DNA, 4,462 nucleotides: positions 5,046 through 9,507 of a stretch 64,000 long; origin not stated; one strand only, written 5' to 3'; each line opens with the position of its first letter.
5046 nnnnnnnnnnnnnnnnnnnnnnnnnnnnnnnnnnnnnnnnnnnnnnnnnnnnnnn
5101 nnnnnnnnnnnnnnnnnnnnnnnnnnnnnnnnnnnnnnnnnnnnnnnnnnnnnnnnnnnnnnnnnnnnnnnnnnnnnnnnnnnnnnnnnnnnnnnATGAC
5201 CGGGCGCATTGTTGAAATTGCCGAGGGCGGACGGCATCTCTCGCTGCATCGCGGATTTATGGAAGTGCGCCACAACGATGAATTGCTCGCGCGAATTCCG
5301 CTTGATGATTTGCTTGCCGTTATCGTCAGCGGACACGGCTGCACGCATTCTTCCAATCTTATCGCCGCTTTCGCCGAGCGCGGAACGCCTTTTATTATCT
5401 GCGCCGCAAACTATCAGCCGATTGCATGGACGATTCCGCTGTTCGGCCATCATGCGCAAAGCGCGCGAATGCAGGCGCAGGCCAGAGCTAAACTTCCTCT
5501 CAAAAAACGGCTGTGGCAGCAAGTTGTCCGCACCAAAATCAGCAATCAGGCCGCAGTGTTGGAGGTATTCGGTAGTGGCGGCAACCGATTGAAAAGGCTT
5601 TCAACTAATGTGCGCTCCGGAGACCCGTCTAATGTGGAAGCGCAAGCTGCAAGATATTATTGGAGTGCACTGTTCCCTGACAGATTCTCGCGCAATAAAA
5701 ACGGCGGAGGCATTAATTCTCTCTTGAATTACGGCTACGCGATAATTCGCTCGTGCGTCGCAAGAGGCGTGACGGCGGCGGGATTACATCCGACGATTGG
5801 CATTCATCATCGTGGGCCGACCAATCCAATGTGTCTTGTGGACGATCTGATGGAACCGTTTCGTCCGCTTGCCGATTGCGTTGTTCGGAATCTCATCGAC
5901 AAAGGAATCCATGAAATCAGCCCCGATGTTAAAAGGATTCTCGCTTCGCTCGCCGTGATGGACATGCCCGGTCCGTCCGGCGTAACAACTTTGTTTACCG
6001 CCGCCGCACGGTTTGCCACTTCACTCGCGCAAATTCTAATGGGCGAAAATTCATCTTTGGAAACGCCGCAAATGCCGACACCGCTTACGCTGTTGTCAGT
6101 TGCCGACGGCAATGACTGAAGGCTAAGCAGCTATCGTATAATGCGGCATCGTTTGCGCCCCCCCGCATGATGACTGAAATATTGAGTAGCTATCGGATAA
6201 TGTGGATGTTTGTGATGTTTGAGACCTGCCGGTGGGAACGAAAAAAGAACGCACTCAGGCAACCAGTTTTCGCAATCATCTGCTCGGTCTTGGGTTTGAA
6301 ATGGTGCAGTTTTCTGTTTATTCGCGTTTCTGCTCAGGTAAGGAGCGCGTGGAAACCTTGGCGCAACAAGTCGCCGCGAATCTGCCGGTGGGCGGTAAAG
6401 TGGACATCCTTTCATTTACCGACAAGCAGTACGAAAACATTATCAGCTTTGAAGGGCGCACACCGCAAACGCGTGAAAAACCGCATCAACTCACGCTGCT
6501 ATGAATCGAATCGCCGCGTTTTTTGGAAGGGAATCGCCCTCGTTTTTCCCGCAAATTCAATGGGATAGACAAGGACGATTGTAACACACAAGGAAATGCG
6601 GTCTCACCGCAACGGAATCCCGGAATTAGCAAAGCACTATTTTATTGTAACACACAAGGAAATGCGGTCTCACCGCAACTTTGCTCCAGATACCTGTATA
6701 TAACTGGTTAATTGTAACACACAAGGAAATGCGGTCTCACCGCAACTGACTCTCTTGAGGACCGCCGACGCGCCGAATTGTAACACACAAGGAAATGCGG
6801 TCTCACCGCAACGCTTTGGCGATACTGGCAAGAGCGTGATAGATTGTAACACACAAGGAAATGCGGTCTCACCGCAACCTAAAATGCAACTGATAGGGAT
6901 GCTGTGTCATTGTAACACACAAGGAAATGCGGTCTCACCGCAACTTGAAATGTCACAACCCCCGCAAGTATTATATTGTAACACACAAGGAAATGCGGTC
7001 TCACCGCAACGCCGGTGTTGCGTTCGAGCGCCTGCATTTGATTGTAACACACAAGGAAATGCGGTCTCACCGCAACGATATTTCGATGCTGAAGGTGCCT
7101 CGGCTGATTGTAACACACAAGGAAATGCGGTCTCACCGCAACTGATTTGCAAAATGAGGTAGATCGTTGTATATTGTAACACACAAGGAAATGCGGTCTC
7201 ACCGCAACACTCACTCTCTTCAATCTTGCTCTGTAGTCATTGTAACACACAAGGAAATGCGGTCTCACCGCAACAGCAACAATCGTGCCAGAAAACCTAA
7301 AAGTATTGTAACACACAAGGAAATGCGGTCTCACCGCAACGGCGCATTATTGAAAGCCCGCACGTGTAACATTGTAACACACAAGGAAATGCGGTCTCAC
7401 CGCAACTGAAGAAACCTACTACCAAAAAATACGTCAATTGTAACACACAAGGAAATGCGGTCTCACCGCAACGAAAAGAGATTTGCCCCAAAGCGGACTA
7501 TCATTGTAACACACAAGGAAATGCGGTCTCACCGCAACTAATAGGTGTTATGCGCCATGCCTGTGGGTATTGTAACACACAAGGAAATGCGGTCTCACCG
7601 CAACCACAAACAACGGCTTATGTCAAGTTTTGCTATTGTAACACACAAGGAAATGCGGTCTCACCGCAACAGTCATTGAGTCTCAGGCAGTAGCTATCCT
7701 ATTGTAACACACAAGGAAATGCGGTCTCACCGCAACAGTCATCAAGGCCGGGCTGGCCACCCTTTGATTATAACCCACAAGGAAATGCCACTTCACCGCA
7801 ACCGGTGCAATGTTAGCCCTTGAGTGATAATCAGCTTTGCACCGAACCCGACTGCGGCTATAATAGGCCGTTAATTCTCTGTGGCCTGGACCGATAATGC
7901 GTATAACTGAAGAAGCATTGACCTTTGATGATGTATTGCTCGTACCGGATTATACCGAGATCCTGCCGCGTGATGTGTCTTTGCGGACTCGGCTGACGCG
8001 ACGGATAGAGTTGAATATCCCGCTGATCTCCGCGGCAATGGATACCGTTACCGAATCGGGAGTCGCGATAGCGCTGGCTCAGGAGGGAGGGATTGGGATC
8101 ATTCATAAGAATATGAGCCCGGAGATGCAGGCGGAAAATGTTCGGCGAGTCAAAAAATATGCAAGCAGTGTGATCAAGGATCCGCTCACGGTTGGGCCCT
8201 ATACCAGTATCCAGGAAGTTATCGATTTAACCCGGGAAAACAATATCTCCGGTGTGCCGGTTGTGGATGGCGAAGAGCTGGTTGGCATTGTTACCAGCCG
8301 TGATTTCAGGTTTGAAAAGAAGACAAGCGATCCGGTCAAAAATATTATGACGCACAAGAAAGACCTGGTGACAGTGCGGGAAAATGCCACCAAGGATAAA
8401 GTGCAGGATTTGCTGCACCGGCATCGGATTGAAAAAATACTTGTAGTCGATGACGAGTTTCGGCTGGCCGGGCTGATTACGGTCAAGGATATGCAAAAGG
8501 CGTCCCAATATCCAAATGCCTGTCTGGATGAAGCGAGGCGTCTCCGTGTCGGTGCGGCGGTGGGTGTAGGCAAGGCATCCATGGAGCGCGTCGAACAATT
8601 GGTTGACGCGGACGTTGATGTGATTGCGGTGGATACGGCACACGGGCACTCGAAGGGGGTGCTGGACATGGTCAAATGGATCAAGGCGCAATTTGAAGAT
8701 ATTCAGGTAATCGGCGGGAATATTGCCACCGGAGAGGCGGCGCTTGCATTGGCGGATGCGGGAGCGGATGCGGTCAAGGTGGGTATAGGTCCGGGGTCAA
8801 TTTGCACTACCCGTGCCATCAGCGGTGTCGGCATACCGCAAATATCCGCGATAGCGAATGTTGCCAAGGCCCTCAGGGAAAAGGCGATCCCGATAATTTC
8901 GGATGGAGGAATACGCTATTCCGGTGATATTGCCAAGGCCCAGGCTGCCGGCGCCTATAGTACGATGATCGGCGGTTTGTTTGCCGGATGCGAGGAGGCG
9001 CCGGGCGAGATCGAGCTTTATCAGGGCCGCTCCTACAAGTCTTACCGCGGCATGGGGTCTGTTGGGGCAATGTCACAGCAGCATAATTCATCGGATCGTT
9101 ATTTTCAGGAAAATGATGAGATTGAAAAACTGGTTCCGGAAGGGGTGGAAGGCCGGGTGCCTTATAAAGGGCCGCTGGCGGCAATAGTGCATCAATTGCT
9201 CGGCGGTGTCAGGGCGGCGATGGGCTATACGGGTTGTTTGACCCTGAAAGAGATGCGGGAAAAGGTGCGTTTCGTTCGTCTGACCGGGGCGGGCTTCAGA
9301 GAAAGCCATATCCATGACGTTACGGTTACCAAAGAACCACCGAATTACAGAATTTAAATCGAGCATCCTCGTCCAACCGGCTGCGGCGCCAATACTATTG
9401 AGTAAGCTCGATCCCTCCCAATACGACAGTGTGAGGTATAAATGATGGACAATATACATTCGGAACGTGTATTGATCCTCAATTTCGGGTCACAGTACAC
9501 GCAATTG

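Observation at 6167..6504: cas2 is split by a frameshift: the S. pyogenes-type N-terminus (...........) and the remaining roughly 90 aa lie in different frames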

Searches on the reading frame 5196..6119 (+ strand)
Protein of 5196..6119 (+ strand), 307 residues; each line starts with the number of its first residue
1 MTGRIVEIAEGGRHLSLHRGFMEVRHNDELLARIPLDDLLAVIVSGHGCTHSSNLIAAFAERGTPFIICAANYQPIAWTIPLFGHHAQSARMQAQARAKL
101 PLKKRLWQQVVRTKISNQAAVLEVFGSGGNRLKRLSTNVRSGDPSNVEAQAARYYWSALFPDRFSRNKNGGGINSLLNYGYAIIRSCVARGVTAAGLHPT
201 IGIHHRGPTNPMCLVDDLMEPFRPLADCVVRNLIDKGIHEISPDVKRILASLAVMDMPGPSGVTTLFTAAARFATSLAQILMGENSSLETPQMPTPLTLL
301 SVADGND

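Call 7: search_protein_families(library=pfam, proteins=[window:5196-6119:+], max_evalue=0.01)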
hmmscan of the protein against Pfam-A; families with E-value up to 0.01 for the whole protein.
window:5196-6119:+ (307 aa): 1 family
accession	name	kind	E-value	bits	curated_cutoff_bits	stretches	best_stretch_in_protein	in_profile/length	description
PF01867.21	Cas_Cas1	-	3e-30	105.8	22.3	1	8-238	3-254/283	CRISPR associated protein Cas1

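Call 9: find_encoding_contigs(protein=window:5196-6119:+, flank=6000, max_places=10)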
Protein window:5196-6119:+ (307 aa): no gene with exactly this product is on record in the collection.

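Call 20: find_related_loci(query=window:5196-6119:+, collection=genome_contigs, flank=6000)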
Query window:5196-6119:+ (307 aa) in genome_contigs; peptide patterns used: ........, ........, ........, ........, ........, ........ (x = any residue, [..] = any of these).
201 stretches matched a pattern; 139 encode a relative of the query (tblastn E <= 1e-3); the best 80 are kept; 80 distinct loci.
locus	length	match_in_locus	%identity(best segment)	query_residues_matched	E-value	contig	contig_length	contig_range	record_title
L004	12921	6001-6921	81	1-307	1e-171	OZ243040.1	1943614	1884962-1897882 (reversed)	MAG: Candidatus Oxydemutatoraceae bacterium isolate d409439e-bbe9-4395-9690-5ca113de89f6 genome assembly, chromosome: 1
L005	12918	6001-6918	78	1-306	1e-164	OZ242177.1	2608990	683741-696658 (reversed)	MAG: Nitrospirales bacterium isolate 45785f85-df72-40de-98ad-77c1fa625b04 genome assembly, chromosome: 1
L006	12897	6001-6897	59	1-299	3e-119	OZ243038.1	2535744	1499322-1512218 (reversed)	MAG: Candidatus Porifericomitaceae bacterium isolate bac8f72c-ef3a-4685-b31f-43a64421c52e genome assembly, chromosome: 1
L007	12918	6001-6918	64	1-305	6e-118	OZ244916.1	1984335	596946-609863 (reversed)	MAG: Gammaproteobacteria bacterium isolate a14b544d-f177-46ce-88e9-51ceebe1943b genome assembly, chromosome: 1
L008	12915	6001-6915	59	1-302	3e-117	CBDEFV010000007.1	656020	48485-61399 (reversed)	MAG: Candidatus Porifericomitales bacterium isolate 3aeefe2d-3337-4830-b3ab-1eab010b160d genome assembly, contig: contig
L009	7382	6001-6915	53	1-303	2e-113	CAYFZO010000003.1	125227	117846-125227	MAG TPA_asm: uncultured Chromatiales bacterium isolate ERP110561_co1_55 genome assembly, contig: NODE_64_length_125227_c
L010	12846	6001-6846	54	3-284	1e-102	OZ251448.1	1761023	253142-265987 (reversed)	MAG: Bdellovibrionales bacterium isolate 33a3f4cd-7b46-4515-9c9f-633e59f6ce30 genome assembly, chromosome: 1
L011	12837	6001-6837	57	1-279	5e-102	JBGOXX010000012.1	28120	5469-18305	MAG: Alphaproteobacteria bacterium isolate OBJ_0618_130150_57 k141_2506427_length_28120_cov_101.0399, whole genome shotg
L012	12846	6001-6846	54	3-284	4e-98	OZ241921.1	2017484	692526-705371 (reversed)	MAG: Bdellovibrionales bacterium isolate 862dbce8-506b-4fb4-becf-eb92c4bae3be genome assembly, chromosome: 1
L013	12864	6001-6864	49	3-290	2e-96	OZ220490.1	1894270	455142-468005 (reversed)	MAG: Bdellovibrionales bacterium isolate a27d8a8e-867a-4b05-bccb-c0e2e07202d2 genome assembly, chromosome: 1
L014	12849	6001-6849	50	3-284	4e-96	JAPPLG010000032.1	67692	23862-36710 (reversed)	MAG: Bdellovibrionales bacterium isolate RHO3_bin_17 NODE_950_length_67692_cov_34.851901, whole genome shotgun sequence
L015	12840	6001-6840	50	3-282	2e-95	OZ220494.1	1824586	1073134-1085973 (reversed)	MAG: Bdellovibrionales bacterium isolate 95f108ca-4012-4f55-a596-77f5f94b2342 genome assembly, chromosome: 1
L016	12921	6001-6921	48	1-307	6e-95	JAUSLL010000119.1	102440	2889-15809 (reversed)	MAG: Parvibaculum sp. isolate E19_concoct.bin.15_sub E19_k141_181264, whole genome shotgun sequence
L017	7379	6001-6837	54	1-279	4e-95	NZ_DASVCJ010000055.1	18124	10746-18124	MAG: Ferrovibrio sp. isolate SMAG_U2003 k141_89563, whole genome shotgun sequence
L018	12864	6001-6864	51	3-290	8e-101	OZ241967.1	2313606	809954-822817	MAG: Bdellovibrionales bacterium isolate 18183e43-9e19-4b4c-84d8-5252462bff35 genome assembly, chromosome: 1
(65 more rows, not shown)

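Call 44: search_protein_families(library=ncbifam, proteins=[window:5196-6119:+], max_evalue=0.001)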
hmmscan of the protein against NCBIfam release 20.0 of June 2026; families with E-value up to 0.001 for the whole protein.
window:5196-6119:+ (307 aa): 9 families
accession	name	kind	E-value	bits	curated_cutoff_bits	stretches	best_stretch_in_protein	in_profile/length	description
TIGR03639.1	cas1_NMENI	exception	3.9e-68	229.7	120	1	4-257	2-257/278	type II CRISPR-associated endonuclease Cas1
TIGR00287.1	cas1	equivalog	2.6e-26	92.5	71.7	1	8-237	4-257/327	CRISPR-associated endonuclease Cas1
NF049935.1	cas4g_cas1g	exception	1.4e-18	66.7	560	1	4-238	215-472/546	CRISPR-associated endonuclease Cas4g/Cas1g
TIGR04093.1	cas1_CYANO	exception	2e-14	53.3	385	1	26-238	27-260/334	type I-D CRISPR-associated endonuclease Cas1d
TIGR03640.1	cas1_DVULG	exception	1.3e-11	44.3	385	1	170-237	197-265/340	type I-C CRISPR-associated endonuclease Cas1c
TIGR04329.1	cas1_PREFRAN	exception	7.7e-09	35.1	300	1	11-236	14-252/317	type V CRISPR-associated endonuclease Cas1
TIGR03983.1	cas1_MYXAN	equivalog_domain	2.5e-07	30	358.05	1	171-244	204-278/347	type I-MYXAN CRISPR-associated endonuclease Cas1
TIGR03638.1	cas1_ECOLI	exception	3.3e-07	29.8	215.6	1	21-212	27-211/269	type I-E CRISPR-associated endonuclease Cas1e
TIGR03641.1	cas1_HMARI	exception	0.0002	20.8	304.1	1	147-237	150-249/324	type I-B CRISPR-associated endonuclease Cas1b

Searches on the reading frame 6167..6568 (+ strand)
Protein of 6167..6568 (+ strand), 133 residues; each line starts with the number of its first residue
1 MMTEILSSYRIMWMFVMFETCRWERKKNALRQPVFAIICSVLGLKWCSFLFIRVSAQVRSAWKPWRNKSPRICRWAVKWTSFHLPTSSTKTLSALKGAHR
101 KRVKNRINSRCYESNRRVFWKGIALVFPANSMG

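Call 7: search_protein_families(library=pfam, proteins=[window:6167-6568:+], max_evalue=0.01)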
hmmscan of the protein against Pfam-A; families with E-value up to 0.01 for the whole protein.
window:6167-6568:+ (133 aa): 0 families

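Call 44: search_protein_families(library=ncbifam, proteins=[window:6167-6568:+], max_evalue=0.001)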
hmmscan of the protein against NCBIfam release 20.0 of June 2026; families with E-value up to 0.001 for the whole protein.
window:6167-6568:+ (133 aa): 0 families

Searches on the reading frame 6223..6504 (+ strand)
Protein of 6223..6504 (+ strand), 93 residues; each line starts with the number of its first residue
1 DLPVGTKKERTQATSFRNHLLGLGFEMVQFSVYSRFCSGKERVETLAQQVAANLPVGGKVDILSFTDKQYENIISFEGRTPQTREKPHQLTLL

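Call 7: search_protein_families(library=pfam, proteins=[window:6223-6504:+], max_evalue=0.01)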
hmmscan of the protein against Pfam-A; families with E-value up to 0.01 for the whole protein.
window:6223-6504:+ (93 aa): 1 family
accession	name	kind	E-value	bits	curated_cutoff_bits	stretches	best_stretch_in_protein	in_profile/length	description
PF09827.14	CRISPR_Cas2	-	3.2e-10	40.5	23.8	1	8-72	10-73/74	CRISPR associated protein Cas2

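Call 44: search_protein_families(library=ncbifam, proteins=[window:6232-6504:+], max_evalue=0.001)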
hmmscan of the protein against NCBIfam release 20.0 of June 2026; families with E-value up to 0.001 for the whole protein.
window:6232-6504:+ (90 aa): 1 family
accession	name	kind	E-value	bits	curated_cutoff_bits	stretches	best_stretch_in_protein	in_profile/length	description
TIGR01573.1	cas2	equivalog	1.8e-13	50.5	24.5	1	3-82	11-90/96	CRISPR-associated endonuclease Cas2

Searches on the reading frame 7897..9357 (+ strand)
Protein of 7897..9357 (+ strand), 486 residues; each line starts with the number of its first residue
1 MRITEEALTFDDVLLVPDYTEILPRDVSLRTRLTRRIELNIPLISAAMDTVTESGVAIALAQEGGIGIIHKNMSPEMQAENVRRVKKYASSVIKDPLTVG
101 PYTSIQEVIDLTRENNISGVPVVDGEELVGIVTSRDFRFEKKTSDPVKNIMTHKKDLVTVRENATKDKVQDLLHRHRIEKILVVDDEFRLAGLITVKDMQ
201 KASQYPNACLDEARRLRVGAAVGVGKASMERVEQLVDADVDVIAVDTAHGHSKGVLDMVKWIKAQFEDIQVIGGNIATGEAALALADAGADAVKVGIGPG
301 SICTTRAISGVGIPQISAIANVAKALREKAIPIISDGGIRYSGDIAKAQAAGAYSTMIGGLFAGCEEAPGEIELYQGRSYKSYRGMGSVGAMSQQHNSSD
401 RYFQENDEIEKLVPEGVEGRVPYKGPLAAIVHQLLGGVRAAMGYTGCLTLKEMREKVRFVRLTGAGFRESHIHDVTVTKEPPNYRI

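Call 30: find_homologous_proteins(query=window:7897-9357:+, max_evalue=1e-100)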
Query window:7897-9357:+ (486 aa): 8000 proteins with E <= 1e-100 among 8000 candidates; the best 120 are listed.
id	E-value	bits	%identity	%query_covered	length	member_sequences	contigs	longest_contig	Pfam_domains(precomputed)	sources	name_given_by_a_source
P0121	0.0e+0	1062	100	100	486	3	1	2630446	PF01070.25,PF00478.32,PF03060.22,PF00571.34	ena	-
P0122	6.5e-270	914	83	100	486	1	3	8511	PF01070.25,PF00478.32,PF03060.22,PF00571.34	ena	-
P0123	1.5e-269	912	83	100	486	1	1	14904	PF01070.25,PF00478.32,PF03060.22,PF00571.34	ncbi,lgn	-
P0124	4.3e-269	911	83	100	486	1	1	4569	PF01070.25,PF00478.32,PF03060.22,PF00571.34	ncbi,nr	ncbi:MAG: IMP dehydrogenase [Proteobacteria bacterium]|nr:IMP dehydrogenase [Pseudomonadota bacteriu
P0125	1.6e-268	909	83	100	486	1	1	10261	PF01070.25,PF00478.32,PF03060.22,PF00571.34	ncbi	-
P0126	3.9e-268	908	82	100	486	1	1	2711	PF01070.25,PF00478.32,PF03060.22,PF00571.34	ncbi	-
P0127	4.3e-268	908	81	100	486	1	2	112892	PF01070.25,PF00478.32,PF03060.22,PF00977.28,PF00571.34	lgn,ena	-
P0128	5.7e-268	907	82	100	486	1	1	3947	PF01070.25,PF00478.32,PF03060.22,PF00571.34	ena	-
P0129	1.1e-267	906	82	100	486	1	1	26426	PF01070.25,PF00478.32,PF03060.22,PF00571.34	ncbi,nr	ncbi:MAG: IMP dehydrogenase [Proteobacteria bacterium]|nr:IMP dehydrogenase [Pseudomonadota bacteriu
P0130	1.2e-267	906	81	100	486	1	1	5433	PF01070.25,PF00478.32,PF03060.22,PF00571.34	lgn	-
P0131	1.3e-267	906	82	100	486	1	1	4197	PF01070.25,PF00478.32,PF03060.22,PF00571.34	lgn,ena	-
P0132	1.6e-267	906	81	100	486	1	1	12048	PF01070.25,PF00478.32,PF03060.22,PF00977.28,PF00571.34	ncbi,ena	-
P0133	2.0e-267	905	81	100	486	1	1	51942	PF01070.25,PF00478.32,PF03060.22,PF00571.34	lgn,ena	-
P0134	2.7e-267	905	81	100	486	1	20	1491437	PF01070.25,PF00478.32,PF03060.22,PF00571.34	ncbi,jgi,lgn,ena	-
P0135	2.9e-267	905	81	100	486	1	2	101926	PF01070.25,PF00478.32,PF03060.22,PF00571.34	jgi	jgi:IMP dehydrogenase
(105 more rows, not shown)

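Call 31: list_cluster_members(proteins=[window:7897-9357:+, window:5196-6119:+, window:6167-6568:+, window:6232-6504:+, P0003, window:9442-11016:+])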
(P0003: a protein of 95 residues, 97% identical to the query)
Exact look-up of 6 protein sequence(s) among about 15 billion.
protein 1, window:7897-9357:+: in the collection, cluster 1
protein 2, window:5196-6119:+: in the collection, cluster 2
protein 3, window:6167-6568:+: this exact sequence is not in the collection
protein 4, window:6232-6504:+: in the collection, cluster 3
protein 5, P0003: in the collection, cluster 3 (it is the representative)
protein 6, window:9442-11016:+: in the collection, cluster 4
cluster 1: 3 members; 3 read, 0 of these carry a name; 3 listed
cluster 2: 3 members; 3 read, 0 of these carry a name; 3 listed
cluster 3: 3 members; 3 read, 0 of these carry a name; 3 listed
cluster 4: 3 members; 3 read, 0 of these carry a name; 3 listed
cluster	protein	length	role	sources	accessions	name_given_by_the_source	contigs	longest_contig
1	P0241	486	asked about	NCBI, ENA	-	-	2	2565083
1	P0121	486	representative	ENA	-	-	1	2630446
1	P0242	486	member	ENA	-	-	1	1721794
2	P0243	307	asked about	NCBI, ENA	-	-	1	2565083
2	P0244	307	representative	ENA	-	-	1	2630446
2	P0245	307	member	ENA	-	-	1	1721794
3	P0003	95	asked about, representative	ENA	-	-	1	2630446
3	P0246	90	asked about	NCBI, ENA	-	-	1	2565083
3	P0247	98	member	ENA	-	-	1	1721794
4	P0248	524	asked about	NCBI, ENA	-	-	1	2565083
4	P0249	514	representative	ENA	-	-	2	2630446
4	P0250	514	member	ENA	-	-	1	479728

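Call 32: find_encoding_contigs(protein=window:7897-9357:+, flank=8000, max_places=6)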
Protein window:7897-9357:+ (486 aa): 1 contig read that carries it; 1 place shown.
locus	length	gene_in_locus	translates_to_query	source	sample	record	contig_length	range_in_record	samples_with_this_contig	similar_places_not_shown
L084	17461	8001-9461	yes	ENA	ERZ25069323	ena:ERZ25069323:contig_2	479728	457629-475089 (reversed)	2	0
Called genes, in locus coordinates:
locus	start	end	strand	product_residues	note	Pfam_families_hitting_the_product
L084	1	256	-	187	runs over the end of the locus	PF01584:CheW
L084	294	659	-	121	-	PF00072:Response_reg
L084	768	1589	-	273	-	PF00072:Response_reg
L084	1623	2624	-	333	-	PF22396:DUF6976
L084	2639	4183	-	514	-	-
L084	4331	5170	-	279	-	PF02412:TSP_3 (faint), PF00691:OmpA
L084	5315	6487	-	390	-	PF04551:GcpE, PF26540:GcpE_C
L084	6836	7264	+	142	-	PF19473:DUF6010 (weak)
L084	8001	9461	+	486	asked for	PF00478:IMPDH, PF00571:CBS, PF03060:NMO (weak), PF01070:FMN_dh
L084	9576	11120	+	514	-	PF00117:GATase, PF07722:Peptidase_C26, PF02540:NAD_synthase (weak), PF00764:Arginosuc_synth (faint), PF00958:GMP_synt_C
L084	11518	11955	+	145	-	PF02152:FolB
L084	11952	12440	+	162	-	PF01288:HPPK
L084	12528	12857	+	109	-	-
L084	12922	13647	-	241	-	PF00106:adh_short, PF23441:SDR, PF13561:adh_short_C2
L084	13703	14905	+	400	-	PF02636:Methyltransf_28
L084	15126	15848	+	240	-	PF02673:BacA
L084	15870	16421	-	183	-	PF06041:DUF924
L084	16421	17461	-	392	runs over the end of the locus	PF01743:PolyA_pol, PF12627:PolyA_pol_RNAbd, PF01966:HD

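Call 33: find_encoding_contigs(protein=P0247, flank=6000, max_places=4)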
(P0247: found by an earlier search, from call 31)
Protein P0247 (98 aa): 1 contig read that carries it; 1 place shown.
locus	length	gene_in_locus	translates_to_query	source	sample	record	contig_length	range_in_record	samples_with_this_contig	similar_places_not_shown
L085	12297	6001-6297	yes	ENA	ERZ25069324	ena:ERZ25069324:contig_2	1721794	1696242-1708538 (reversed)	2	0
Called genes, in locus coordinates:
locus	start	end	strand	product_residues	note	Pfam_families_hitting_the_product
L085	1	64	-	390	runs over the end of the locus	PF04551:GcpE, PF26540:GcpE_C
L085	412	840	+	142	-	PF19473:DUF6010 (weak)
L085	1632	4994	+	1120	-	PF18470:Cas9_a, PF01844:HNH (weak), PF13395:HNH_4, PF18541:RuvC_III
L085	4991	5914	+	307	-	PF01867:Cas_Cas1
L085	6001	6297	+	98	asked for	PF09827:CRISPR_Cas2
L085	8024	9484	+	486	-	PF00478:IMPDH, PF00571:CBS, PF03060:NMO (weak), PF01070:FMN_dh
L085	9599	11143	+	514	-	PF00117:GATase, PF07722:Peptidase_C26, PF02540:NAD_synthase (weak), PF00764:Arginosuc_synth (faint), PF03054:tRNA_Me_trans (faint), PF00958:GMP_synt_C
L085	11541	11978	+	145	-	PF02152:FolB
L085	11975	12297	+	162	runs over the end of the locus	PF01288:HPPK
